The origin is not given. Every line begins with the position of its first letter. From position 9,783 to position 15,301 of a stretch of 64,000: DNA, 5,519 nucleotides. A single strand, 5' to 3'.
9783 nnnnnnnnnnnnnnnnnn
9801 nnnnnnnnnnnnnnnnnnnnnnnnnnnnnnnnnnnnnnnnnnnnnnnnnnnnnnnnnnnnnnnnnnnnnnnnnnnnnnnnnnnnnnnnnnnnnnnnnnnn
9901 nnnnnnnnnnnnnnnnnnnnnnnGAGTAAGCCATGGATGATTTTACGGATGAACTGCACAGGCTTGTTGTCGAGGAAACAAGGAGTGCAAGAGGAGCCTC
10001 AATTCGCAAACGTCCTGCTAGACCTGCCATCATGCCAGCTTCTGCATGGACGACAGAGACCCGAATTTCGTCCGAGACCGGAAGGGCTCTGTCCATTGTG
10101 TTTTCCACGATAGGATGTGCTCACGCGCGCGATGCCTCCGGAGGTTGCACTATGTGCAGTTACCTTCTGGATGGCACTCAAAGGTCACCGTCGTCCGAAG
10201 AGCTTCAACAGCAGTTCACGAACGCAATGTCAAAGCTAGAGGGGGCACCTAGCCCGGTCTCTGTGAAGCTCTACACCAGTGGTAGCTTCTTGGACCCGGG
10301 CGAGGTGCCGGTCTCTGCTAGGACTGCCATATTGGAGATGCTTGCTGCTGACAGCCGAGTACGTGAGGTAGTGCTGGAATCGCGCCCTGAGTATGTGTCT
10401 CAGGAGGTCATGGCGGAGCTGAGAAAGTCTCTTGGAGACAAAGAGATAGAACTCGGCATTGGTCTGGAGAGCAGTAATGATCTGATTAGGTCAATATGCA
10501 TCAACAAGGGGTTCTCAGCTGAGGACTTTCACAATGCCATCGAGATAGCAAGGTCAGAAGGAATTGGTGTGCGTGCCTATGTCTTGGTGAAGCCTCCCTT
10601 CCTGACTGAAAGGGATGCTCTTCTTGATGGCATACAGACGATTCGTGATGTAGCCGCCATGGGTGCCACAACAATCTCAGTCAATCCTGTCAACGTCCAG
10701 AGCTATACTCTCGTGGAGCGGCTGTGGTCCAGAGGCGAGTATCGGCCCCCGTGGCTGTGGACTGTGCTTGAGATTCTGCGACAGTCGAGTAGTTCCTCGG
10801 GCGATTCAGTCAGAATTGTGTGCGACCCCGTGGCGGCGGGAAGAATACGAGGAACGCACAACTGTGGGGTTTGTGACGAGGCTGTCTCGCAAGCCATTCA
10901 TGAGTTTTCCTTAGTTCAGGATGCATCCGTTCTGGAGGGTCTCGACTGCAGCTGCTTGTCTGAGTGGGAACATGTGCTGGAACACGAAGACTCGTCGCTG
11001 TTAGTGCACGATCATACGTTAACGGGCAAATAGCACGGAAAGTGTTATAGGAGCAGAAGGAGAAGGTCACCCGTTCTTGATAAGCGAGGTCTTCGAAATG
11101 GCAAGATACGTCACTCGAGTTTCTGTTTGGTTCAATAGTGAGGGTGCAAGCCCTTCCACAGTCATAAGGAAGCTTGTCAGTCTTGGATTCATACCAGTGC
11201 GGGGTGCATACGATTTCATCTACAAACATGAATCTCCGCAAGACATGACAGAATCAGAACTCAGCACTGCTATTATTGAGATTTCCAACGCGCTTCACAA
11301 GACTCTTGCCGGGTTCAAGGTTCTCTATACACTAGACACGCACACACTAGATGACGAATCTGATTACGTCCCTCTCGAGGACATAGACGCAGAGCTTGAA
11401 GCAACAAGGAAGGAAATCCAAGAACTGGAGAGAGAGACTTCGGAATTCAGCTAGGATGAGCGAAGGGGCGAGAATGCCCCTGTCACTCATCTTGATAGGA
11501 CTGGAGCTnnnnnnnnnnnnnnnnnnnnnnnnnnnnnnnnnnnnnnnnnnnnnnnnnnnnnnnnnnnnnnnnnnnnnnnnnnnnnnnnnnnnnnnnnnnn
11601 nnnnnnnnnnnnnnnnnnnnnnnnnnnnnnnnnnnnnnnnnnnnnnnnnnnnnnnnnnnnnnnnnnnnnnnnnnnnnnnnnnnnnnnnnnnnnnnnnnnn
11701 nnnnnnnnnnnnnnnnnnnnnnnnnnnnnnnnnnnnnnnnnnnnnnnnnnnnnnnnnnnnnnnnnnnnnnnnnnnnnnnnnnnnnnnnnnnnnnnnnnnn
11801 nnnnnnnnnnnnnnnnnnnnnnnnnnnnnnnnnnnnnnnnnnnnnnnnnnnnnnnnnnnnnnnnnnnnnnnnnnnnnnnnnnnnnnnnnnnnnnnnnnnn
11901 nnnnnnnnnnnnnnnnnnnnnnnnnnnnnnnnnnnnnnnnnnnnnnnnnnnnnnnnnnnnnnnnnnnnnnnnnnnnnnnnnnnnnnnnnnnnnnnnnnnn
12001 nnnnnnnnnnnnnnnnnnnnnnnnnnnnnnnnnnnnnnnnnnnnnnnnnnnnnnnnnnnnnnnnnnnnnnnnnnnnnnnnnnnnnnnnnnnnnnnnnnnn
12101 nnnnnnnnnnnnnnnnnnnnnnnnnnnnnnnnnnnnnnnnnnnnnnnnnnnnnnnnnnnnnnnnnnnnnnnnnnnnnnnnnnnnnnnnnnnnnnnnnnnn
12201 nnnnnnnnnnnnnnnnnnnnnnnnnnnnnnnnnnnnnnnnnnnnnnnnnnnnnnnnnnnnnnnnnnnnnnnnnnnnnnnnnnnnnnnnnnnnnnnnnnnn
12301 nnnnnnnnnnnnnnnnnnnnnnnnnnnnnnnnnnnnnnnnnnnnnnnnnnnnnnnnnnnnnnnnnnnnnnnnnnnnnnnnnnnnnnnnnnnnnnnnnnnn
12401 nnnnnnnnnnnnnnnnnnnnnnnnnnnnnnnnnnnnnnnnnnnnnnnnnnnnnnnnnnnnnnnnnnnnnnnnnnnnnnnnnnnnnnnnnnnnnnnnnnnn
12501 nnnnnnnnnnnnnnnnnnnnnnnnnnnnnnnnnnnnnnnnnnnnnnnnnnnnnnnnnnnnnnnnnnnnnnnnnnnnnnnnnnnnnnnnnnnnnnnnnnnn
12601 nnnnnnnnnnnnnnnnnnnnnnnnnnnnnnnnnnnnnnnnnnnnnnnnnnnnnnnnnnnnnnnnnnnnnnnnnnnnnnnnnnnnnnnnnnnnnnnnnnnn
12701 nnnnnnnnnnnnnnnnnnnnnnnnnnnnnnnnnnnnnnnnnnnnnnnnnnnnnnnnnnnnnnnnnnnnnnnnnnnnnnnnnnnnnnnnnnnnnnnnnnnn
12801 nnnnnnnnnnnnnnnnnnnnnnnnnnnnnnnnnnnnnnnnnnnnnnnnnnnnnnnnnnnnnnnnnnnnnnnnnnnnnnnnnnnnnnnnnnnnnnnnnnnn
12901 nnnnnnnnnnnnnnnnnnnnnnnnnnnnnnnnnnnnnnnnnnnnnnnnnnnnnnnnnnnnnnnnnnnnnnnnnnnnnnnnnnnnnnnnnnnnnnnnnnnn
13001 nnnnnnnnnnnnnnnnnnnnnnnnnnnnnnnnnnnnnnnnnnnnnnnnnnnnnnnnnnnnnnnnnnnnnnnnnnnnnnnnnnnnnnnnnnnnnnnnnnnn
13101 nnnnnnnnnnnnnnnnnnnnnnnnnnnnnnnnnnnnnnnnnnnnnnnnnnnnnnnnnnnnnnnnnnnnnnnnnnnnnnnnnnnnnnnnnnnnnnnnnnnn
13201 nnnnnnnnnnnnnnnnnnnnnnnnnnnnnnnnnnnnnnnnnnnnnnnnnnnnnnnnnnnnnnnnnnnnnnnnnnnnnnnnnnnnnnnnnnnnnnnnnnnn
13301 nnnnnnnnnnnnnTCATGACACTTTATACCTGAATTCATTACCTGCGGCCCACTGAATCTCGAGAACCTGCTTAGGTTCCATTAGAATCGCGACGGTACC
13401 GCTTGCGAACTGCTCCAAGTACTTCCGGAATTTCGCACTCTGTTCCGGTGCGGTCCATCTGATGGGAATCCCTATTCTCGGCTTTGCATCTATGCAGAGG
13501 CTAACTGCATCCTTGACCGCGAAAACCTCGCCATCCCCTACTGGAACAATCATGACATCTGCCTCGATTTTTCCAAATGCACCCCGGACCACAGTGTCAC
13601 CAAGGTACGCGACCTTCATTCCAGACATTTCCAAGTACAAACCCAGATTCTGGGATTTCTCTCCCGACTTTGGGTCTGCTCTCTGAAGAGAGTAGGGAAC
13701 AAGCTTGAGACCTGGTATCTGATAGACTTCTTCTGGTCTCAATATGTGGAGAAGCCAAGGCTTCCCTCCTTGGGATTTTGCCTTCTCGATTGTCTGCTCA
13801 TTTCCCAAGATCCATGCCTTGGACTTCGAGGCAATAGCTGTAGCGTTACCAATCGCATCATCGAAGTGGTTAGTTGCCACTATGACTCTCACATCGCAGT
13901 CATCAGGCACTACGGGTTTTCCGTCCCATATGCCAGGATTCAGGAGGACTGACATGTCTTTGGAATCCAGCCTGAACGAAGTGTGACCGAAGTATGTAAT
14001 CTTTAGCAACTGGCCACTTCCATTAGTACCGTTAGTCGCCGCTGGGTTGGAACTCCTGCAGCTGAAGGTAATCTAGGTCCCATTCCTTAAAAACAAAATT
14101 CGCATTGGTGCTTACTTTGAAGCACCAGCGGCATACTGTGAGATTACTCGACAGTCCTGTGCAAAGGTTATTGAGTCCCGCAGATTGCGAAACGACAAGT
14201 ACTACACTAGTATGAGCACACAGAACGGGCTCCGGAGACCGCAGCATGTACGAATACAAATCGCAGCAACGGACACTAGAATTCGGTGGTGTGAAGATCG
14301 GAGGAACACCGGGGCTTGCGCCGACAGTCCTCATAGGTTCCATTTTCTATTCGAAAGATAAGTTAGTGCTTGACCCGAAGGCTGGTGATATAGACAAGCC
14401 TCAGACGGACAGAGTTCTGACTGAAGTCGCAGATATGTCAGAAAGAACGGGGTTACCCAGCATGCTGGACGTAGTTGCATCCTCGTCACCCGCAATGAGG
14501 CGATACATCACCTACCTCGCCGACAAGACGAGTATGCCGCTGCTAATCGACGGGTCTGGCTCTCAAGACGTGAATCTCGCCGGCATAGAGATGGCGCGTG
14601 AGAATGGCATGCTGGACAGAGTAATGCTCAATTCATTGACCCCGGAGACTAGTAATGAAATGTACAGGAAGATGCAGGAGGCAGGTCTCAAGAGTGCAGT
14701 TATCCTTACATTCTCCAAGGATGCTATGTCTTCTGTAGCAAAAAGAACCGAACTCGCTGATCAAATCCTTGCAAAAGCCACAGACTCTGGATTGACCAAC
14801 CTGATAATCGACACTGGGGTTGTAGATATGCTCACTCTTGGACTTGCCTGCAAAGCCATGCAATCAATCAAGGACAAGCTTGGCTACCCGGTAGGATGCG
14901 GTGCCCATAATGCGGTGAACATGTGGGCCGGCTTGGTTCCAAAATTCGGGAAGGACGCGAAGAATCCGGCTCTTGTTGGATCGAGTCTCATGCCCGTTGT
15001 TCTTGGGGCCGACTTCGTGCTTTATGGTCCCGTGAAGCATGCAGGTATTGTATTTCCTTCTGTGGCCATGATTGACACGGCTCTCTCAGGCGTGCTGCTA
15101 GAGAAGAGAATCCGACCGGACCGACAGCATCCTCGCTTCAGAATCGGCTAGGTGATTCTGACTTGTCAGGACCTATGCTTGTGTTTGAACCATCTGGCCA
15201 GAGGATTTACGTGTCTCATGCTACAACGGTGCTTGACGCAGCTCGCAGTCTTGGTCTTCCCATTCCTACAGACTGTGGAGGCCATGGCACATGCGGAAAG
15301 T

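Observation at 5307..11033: Operon coupling a DUF1998 helicase to an ArcS-like TGT-fold/PUA protein and an atypical radical-SAM protein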

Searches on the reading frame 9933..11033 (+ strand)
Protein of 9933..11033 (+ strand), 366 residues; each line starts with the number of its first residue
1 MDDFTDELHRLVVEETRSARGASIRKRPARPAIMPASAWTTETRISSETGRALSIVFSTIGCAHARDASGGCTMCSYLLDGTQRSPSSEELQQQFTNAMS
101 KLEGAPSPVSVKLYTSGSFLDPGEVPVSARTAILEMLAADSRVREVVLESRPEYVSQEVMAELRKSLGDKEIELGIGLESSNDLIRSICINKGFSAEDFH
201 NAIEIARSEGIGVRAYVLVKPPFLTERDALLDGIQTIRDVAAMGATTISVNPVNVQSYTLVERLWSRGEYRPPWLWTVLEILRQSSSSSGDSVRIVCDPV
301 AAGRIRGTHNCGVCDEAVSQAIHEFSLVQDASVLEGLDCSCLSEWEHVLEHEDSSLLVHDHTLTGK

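Call 6: search_protein_families(library=pfam, proteins=[window:9933-11033:+], max_evalue=0.01)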
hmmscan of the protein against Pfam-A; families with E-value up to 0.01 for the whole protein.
window:9933-11033:+ (366 aa): 1 family
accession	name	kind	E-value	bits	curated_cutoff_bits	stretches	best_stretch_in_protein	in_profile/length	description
PF04055.27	Radical_SAM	-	1.2e-06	29.3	29.5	1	70-228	9-158/166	Radical SAM superfamily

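Call 7: search_protein_families(library=ncbifam, proteins=[window:9933-11033:+], max_evalue=0.01)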
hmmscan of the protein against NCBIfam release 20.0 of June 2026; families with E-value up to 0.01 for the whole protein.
window:9933-11033:+ (366 aa): 5 families
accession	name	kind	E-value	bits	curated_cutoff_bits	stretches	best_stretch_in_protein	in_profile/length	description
TIGR01210.1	TIGR01210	equivalog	5.1e-107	357.7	212.15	1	39-355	2-309/313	archaeosine biosynthesis radical SAM protein RaSEA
TIGR01212.1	TIGR01212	equivalog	6.7e-09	35.3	180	1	61-271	27-233/302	tRNA modification radical SAM protein MnmL/YtqA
TIGR01211.1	ELP3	subfamily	9.3e-06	24.4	350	1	138-294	187-338/522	tRNA uridine(34) 5-carboxymethylaminomethyl modification radical SAM/GNAT enzyme Elp3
TIGR04013.1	B12_SAM_MJ_1487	hypoth_equivalog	0.0001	21.3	251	1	149-246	246-339/382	TIGR04013 family B12-binding domain/radical SAM domain-containing protein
NF006065.0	PRK08207.2-4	equivalog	0.00042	19.4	922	1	134-267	251-380/484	coproporphyrinogen III oxidase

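Call 25: search_solved_structures(query=window:9933-11033:+, max_evalue=0.001, show_alignments=1)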
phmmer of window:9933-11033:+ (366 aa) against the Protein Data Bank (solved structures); distinct sequences matched with E-value up to 0.001: 3.
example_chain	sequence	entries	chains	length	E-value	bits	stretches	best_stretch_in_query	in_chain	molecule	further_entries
6iad_A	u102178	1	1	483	5.3e-05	25.8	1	142-287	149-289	Histone acetyltransferase, ELP3 family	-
6iaz_A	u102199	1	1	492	5.4e-05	25.7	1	142-287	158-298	Histone acetyltransferase, ELP3 family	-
6ia8_A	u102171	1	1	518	6e-05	25.6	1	142-287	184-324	Histone acetyltransferase, ELP3 family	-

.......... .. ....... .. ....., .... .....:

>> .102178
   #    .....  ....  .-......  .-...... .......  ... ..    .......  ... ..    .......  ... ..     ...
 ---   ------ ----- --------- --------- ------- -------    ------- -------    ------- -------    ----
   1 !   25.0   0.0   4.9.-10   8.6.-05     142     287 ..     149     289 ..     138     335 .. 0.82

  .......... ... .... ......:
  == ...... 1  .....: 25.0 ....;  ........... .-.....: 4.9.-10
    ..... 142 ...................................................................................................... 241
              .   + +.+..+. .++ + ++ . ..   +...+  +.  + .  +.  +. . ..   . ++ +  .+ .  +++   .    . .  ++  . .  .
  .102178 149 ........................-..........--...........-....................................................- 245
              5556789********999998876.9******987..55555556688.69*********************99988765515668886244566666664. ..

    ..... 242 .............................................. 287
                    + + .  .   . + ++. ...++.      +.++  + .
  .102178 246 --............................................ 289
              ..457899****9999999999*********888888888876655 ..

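Call 43: search_protein_families(library=padloc, proteins=[window:9933-11033:+], max_evalue=0.001)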
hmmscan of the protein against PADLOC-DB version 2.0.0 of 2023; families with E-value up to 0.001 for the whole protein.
window:9933-11033:+ (366 aa): 0 families

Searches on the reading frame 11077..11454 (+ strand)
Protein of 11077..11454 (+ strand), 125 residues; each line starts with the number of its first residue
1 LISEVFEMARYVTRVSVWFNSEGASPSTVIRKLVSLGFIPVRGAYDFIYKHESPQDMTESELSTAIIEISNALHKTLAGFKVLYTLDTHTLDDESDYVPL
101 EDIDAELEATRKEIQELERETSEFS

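Call 8: search_protein_families(library=pfam, proteins=[window:11077-11454:+], max_evalue=0.001)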
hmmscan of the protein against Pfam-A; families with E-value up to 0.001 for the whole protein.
window:11077-11454:+ (125 aa): 0 families

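Call 43: search_protein_families(library=padloc, proteins=[window:11098-11454:+], max_evalue=0.001)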
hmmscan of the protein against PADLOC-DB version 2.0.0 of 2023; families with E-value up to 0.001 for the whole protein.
window:11098-11454:+ (118 aa): 0 families

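Call 70: search_protein_families(library=pfam, proteins=[window:11098-11454:+], max_evalue=0.01)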
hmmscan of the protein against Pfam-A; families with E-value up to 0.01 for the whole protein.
window:11098-11454:+ (118 aa): 0 families

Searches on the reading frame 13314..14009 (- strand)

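Call 8: search_protein_families(library=pfam, proteins=[window:13314-14009:-], max_evalue=0.001)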
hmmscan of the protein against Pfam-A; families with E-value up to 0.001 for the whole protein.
window:13314-14009:- (231 aa): 2 families
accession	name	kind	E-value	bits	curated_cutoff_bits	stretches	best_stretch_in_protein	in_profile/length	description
PF13483.12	Lactamase_B_3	-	3.6e-17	63.2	24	1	3-183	1-159/160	Beta-lactamase superfamily domain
PF12706.13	Lactamase_B_2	-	6.8e-05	23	27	1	42-183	33-198/200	Beta-lactamase superfamily domain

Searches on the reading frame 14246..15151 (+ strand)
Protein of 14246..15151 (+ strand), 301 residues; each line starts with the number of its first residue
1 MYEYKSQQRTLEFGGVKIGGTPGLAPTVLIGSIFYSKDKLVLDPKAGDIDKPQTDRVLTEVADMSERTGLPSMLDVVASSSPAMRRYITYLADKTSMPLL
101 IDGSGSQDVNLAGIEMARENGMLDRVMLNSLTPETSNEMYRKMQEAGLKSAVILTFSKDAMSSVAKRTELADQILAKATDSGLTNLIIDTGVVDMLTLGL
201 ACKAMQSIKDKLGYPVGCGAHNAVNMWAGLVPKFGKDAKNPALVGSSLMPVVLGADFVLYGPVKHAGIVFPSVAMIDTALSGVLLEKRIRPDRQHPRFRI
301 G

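Call 20: search_protein_families(library=pfam, proteins=[window:14246-15151:+], max_evalue=0.0001)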
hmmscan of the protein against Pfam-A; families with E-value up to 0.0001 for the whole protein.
window:14246-15151:+ (301 aa): 1 family
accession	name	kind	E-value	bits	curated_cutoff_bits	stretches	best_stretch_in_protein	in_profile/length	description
PF02007.24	MtrH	-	2.4e-66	224.4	22.8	1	7-282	2-289/299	Tetrahydromethanopterin S-methyltransferase MtrH subunit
